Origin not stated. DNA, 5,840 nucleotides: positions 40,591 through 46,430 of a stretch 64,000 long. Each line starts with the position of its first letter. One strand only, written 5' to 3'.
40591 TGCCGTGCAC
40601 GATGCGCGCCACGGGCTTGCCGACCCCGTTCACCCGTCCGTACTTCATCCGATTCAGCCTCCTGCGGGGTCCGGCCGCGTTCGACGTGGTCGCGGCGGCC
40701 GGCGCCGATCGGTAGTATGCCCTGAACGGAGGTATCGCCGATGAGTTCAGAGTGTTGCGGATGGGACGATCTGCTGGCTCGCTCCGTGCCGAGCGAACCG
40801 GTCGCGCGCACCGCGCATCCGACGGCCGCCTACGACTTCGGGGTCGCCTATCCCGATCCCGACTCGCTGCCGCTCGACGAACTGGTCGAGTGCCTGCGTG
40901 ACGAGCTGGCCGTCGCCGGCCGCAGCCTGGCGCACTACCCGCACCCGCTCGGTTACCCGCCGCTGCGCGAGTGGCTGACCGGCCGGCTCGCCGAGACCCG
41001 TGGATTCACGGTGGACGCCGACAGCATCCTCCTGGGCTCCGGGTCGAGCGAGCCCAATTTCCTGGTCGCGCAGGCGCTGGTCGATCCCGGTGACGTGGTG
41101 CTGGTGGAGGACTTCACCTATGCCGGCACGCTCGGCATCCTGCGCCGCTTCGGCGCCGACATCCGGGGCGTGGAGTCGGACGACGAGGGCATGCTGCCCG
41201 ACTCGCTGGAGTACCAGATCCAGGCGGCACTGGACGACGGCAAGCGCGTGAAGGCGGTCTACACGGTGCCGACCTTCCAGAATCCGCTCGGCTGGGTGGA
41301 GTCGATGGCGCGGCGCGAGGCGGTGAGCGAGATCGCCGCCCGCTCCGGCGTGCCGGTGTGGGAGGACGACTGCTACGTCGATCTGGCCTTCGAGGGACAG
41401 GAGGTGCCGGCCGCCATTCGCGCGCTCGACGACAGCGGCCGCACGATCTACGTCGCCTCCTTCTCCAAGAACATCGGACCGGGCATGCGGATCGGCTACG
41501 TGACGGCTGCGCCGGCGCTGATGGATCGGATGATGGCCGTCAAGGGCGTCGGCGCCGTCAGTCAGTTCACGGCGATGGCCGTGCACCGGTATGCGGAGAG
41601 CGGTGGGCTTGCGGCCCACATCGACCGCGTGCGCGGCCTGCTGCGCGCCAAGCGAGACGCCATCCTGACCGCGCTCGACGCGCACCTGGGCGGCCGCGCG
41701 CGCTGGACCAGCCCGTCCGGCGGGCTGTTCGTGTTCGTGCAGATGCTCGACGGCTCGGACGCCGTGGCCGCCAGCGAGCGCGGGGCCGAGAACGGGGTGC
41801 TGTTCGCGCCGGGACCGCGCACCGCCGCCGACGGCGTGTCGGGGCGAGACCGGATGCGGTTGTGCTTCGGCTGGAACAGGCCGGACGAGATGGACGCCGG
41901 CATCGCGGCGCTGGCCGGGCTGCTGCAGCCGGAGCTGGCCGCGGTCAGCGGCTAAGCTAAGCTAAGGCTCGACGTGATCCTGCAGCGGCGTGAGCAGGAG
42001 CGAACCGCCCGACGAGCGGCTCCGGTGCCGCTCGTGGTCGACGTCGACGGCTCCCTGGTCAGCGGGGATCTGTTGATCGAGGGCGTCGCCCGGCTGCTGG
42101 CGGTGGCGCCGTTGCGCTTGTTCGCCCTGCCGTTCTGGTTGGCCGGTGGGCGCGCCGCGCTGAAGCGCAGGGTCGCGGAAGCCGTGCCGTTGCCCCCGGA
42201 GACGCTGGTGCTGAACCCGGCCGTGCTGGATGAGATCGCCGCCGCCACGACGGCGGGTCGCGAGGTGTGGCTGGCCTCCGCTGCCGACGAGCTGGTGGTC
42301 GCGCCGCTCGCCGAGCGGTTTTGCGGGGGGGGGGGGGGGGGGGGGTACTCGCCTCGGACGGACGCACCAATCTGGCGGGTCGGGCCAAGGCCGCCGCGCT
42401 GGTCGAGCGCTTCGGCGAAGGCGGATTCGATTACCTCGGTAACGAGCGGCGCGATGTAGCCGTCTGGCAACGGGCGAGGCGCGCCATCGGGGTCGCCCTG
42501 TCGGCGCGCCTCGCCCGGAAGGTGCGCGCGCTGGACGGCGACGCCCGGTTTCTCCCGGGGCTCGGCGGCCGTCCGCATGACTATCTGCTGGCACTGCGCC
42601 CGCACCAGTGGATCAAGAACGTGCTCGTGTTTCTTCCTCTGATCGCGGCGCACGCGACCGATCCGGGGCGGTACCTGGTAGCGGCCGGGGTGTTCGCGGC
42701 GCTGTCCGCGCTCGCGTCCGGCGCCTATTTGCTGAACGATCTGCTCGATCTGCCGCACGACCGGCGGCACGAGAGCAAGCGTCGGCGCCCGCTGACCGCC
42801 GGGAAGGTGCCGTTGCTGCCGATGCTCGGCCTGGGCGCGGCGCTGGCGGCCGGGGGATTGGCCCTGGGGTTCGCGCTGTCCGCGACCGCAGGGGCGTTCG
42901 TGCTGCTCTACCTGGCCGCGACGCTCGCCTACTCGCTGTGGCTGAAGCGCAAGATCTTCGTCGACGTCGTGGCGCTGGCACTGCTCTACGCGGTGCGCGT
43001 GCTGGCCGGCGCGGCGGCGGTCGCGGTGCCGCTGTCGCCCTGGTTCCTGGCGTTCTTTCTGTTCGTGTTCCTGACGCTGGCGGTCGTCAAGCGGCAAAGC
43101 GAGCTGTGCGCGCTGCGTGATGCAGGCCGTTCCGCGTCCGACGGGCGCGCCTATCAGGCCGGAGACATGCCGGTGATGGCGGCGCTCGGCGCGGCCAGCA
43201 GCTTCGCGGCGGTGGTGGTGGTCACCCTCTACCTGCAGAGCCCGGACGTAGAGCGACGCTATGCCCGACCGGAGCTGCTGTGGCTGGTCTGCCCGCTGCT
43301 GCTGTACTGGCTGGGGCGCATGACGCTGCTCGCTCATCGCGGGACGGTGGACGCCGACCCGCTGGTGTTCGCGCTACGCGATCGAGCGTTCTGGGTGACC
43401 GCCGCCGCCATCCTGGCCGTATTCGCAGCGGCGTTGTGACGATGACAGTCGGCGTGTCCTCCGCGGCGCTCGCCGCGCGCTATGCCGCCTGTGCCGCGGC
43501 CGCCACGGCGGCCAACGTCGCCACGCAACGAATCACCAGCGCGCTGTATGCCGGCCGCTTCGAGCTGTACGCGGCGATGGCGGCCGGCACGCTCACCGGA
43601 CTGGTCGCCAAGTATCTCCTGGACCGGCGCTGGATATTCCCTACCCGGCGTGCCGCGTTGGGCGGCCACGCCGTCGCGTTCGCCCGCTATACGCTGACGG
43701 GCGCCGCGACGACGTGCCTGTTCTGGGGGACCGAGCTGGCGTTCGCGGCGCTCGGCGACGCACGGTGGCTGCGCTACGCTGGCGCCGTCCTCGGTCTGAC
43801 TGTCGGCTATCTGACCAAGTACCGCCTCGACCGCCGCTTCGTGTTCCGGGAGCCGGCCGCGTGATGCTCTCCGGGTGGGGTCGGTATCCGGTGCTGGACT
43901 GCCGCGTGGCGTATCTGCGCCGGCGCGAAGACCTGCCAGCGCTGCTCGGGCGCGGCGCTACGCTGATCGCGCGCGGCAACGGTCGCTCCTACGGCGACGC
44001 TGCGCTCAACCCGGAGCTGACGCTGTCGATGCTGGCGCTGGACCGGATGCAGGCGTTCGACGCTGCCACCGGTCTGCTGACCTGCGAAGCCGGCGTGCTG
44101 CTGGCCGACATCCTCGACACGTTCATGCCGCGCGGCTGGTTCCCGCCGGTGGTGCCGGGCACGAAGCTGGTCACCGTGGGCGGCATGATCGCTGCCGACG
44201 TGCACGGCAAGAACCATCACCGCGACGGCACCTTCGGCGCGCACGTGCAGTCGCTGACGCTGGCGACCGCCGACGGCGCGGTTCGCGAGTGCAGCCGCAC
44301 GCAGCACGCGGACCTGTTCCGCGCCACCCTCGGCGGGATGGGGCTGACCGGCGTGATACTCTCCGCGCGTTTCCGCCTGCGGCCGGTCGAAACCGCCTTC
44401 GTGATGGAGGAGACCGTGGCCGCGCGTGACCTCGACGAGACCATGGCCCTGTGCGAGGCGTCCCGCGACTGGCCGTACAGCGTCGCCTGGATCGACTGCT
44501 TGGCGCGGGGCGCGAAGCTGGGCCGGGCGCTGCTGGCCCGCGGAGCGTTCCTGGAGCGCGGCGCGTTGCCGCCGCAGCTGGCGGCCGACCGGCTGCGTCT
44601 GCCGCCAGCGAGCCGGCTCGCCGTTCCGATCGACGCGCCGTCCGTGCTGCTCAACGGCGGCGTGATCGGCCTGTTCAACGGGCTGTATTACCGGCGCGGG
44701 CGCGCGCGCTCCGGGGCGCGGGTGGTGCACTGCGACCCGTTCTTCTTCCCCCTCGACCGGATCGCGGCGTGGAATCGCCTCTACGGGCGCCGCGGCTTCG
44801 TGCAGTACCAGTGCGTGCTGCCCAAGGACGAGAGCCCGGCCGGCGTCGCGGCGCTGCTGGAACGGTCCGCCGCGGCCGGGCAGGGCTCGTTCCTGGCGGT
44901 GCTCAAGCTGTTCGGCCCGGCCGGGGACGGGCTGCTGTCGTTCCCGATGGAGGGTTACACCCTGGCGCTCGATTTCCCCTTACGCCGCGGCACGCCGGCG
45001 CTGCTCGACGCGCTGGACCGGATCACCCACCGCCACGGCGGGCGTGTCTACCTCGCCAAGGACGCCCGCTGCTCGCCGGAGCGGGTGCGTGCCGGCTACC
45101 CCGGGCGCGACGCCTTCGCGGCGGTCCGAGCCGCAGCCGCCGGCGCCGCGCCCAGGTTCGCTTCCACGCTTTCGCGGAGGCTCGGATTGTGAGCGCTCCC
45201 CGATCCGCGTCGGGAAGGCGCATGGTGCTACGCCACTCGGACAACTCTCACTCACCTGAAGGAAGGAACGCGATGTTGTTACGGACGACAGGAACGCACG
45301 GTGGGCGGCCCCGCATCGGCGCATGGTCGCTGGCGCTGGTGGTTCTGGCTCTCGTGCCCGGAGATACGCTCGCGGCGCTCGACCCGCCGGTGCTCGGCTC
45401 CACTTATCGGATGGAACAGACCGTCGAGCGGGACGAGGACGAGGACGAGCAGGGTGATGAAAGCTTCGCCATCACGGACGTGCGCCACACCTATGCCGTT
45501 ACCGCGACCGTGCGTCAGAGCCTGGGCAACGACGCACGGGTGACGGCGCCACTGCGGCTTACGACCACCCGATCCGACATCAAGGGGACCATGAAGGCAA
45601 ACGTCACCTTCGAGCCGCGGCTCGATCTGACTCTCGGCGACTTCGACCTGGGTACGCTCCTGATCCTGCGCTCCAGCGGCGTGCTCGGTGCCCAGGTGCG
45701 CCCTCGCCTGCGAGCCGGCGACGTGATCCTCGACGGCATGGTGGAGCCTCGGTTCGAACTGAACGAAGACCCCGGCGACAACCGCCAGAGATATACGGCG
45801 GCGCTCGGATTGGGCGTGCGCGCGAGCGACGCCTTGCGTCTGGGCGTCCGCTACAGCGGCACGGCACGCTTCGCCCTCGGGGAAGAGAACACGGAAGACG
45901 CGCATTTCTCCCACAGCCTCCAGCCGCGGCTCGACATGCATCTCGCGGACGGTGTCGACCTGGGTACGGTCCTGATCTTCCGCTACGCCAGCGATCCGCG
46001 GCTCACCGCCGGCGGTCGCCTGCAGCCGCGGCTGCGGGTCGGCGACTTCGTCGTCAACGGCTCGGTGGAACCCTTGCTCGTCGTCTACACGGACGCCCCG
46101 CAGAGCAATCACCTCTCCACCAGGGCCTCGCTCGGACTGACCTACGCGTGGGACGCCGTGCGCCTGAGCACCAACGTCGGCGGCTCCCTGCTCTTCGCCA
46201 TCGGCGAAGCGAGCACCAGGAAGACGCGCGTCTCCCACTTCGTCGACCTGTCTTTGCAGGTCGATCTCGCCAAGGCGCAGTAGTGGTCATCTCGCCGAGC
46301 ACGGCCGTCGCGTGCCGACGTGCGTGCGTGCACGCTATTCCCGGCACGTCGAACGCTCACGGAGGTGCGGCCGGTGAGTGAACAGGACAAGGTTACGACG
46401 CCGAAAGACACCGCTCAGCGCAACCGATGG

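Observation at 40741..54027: Complete polyprenyl-phospho-arabinose (DPA-type) donor pathway in one operon-like run with two GT-C transferases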

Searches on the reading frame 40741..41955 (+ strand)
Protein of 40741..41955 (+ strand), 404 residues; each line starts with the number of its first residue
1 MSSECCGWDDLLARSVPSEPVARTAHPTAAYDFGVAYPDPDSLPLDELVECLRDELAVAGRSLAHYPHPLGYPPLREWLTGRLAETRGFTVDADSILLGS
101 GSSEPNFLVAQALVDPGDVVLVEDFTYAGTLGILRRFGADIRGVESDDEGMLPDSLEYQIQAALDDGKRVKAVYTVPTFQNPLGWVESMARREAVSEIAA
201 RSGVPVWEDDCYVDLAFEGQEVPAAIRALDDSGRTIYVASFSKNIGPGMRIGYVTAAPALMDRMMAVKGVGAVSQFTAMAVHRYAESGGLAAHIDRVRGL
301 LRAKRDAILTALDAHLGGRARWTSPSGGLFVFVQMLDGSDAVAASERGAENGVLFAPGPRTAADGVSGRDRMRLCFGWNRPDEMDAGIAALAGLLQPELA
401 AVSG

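Call 8: search_protein_families(library=pfam, proteins=[window:40741-41955:+], max_evalue=0.01)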
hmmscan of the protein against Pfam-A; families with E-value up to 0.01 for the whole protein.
window:40741-41955:+ (404 aa): 3 families
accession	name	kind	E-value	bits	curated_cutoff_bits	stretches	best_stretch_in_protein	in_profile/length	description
PF00155.27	Aminotran_1_2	-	1.8e-28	100.2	19.7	1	39-376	13-346/361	Aminotransferase class I and II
PF12897.13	Asp_aminotransf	-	7.5e-16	58.4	27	1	127-371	134-384/421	Aspartate amino-transferase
PF01041.23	DegT_DnrJ_EryC1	-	0.00017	21.3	19.8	1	97-211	44-147/360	DegT/DnrJ/EryC1/StrS aminotransferase family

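Call 9: search_protein_families(library=ncbifam, proteins=[window:40741-41955:+], max_evalue=0.01)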
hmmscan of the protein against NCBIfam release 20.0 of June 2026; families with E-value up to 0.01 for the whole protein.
window:40741-41955:+ (404 aa): 60 families (the best 25 are shown)
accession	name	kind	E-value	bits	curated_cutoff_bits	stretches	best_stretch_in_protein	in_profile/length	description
NF052282.1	PLP_TF_PdxR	equivalog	1.3e-63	215.6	320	1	24-391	88-447/448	MocR-like pyridoxine biosynthesis transcription factor PdxR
TIGR04461.1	endura_MppQ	equivalog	3.4e-61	207.4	540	1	21-386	5-371/392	enduracididine biosynthesis enzyme MppQ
NF052290.2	MocR_like_YczR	exception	2.1e-45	155.3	487.4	1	29-392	103-455/458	MocR-like transcription factor YczR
NF052281.1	rhizopine_MocR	equivalog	4.7e-41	140.9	650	1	30-358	123-443/479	rhizopine catabolism transcriptional regulator MocR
NF052286.1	ecto_TF_EhuR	exception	6.7e-38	130.4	480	1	85-396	150-450/458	MocR-like ectoine utilization transcription factor EhuR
NF041364.1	GntC_guanitoxin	equivalog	2.7e-33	115.4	415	1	39-388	7-350/356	guanitoxin biosynthesis PLP-dependent (S)-gamma-hydroxy-L-arginine cyclodehydratase GntC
NF004770.0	PRK06108.1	subfamily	4.1e-29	101.6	422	1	65-395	68-392/396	pyridoxal phosphate-dependent aminotransferase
NF052285.1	GABA_TF_GabR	exception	1.5e-25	89.9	600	1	21-335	85-391/456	MocR-like transcriptional regulator GabR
TIGR03947.1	viomycin_VioD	equivalog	5.9e-22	78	390.9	1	75-394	56-358/359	capreomycidine synthase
NF005305.0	PRK06836.1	equivalog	6.4e-21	75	376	1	29-365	35-367/396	pyridoxal phosphate-dependent aminotransferase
NF005732.0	PRK07550.1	equivalog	2.7e-20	72.8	366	1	40-379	42-372/389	aminotransferase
NF005744.0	PRK07568.1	subfamily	1e-19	70.7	389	1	59-380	55-376/398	pyridoxal phosphate-dependent aminotransferase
NF006569.0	PRK09082.1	subfamily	2.1e-18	66.6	420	1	25-377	27-370/386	methionine aminotransferase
NF004870.0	PRK06225.1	equivalog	2.2e-17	62.9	351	1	60-314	56-296/380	pyridoxal phosphate-dependent aminotransferase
NF053594.1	AAT_Rv3722c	equivalog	2.9e-17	62.5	435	1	133-370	135-379/412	aspartate aminotransferase type Ic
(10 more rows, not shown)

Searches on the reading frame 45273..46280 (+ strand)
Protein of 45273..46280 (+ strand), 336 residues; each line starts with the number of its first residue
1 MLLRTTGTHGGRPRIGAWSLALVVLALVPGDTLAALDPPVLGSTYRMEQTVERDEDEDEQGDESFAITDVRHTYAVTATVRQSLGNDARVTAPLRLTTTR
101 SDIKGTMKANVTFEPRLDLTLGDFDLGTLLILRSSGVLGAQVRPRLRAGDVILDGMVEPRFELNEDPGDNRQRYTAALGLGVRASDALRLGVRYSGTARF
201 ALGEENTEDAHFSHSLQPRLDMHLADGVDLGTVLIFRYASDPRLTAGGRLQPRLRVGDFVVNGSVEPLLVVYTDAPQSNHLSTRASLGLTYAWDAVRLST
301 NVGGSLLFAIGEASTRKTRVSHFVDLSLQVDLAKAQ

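Call 8: search_protein_families(library=pfam, proteins=[window:45273-46280:+], max_evalue=0.01)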
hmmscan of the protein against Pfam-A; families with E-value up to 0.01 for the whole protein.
seq(336 aa): 0 families

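Call 9: search_protein_families(library=ncbifam, proteins=[window:45273-46280:+], max_evalue=0.01)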
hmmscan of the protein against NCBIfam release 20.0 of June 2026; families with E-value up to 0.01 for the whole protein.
seq(336 aa): 0 families

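Call 43: find_homologous_proteins(query=window:45273-46280:+)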
Query window:45273-46280:+ (336 aa): 21 proteins with E <= 0.001 among 8000 candidates.
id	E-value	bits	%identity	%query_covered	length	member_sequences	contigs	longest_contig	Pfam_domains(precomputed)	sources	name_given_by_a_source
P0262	1.3e-214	729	100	100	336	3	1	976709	-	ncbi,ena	-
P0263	7.4e-156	536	77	100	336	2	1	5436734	-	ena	-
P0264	6.0e-41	159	45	57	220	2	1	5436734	-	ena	-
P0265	3.2e-39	153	44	57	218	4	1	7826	-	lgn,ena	-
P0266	1.9e-37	147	42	63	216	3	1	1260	-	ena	-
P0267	2.2e-37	147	47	48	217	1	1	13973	-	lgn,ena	-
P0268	5.2e-37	146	44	56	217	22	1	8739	-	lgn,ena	-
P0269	5.9e-37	146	44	57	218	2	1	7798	-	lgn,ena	-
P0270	6.1e-37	146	43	57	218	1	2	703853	-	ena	-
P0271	2.8e-35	140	43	57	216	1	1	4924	-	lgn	-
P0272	3.1e-35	140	51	36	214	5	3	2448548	-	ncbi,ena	-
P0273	2.2e-33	134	42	60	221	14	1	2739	-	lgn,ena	-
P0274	8.8e-33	132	50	46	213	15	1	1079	-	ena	-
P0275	4.5e-32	130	42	62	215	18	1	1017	-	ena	-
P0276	6.4e-32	129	41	61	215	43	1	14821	-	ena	-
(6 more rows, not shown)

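Call 44: find_encoding_contigs(protein=P0263, flank=10000, max_places=2)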
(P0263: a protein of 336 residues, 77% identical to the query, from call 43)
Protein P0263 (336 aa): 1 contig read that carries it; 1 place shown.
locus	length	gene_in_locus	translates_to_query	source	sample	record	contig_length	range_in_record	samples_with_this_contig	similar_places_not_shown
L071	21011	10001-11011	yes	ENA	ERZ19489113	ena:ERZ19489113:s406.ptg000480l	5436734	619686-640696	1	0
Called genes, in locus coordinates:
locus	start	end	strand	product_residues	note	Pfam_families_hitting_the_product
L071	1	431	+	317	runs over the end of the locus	-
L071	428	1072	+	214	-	PF02163:Peptidase_M50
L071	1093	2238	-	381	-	PF12911:OppC_N, PF00528:BPD_transp_1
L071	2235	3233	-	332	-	PF19300:BPD_transp_1_N, PF00528:BPD_transp_1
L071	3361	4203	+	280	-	PF00106:adh_short, PF08659:KR (faint), PF13561:adh_short_C2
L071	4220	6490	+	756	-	-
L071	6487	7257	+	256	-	PF07044:DUF1329 (weak), PF17131:TP_0789-like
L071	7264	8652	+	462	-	-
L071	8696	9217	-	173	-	-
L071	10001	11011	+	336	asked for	-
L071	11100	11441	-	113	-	PF01909:NTP_transf_2, PF18765:Polbeta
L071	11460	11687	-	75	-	PF08780:NTase_sub_bind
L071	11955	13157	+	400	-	PF00155:Aminotran_1_2, PF01212:Beta_elim_lyase (faint), PF01041:DegT_DnrJ_EryC1 (weak), PF01053:Cys_Met_Meta_PP (weak)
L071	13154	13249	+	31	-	-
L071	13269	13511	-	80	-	-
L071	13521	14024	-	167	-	-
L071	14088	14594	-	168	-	PF01609:DDE_Tnp_1 (weak)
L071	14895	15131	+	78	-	PF01979:Amidohydro_1, PF07969:Amidohydro_3 (weak)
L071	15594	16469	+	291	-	-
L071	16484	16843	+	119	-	PF14213:DUF4325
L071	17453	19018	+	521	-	PF02384:N6_Mtase (faint), PF07669:Eco57I (weak), PF22837:M_Eco57I_C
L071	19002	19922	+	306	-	-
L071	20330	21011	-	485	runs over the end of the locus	PF01979:Amidohydro_1, PF07969:Amidohydro_3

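Call 45: find_encoding_contigs(protein=P0270, flank=8000, max_places=2)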
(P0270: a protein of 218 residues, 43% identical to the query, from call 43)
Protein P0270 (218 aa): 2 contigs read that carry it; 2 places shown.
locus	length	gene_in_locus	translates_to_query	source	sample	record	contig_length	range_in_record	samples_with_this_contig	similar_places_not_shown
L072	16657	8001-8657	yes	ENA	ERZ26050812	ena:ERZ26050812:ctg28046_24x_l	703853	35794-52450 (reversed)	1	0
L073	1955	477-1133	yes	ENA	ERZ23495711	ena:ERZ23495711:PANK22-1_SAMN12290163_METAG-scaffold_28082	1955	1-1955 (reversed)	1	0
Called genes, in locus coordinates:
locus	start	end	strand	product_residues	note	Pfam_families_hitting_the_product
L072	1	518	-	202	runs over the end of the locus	-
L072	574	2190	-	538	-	-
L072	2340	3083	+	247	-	PF00696:AA_kinase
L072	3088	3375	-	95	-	PF08327:AHSA1 (faint)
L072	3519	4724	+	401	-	PF07690:MFS_1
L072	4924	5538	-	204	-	PF12917:YfbR-like, PF13023:HD_3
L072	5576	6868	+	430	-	PF04055:Radical_SAM, PF12544:LAM_C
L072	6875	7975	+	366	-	PF01264:Chorismate_synt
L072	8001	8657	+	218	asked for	-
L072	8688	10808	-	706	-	PF01367:5_3_exonuc (weak), PF01612:DNA_pol_A_exo1, PF00476:DNA_pol_A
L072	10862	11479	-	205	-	PF02739:5_3_exonuc_N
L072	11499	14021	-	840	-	PF00133:tRNA-synt_1, PF09334:tRNA-synt_1g, PF13603:tRNA-synt_1_2, PF00133:tRNA-synt_1, PF08264:Anticodon_1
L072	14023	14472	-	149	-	PF13560:HTH_31 (faint), PF01381:HTH_3 (weak)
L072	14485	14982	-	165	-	PF01842:ACT, PF22629:ACT_AHAS_ss, PF13710:ACT_5, PF10369:ALS_ss_C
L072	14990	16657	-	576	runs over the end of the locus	PF02776:TPP_enzyme_N, PF00205:TPP_enzyme_M, PF02775:TPP_enzyme_C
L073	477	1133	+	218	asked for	-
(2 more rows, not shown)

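Call 65: search_protein_families(library=padloc, proteins=[window:45273-46280:+], max_evalue=0.001)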
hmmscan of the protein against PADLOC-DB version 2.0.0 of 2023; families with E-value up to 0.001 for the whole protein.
window:45273-46280:+ (336 aa): 0 families

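Call 77: find_encoding_contigs(protein=P0262, flank=10000, max_places=6)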
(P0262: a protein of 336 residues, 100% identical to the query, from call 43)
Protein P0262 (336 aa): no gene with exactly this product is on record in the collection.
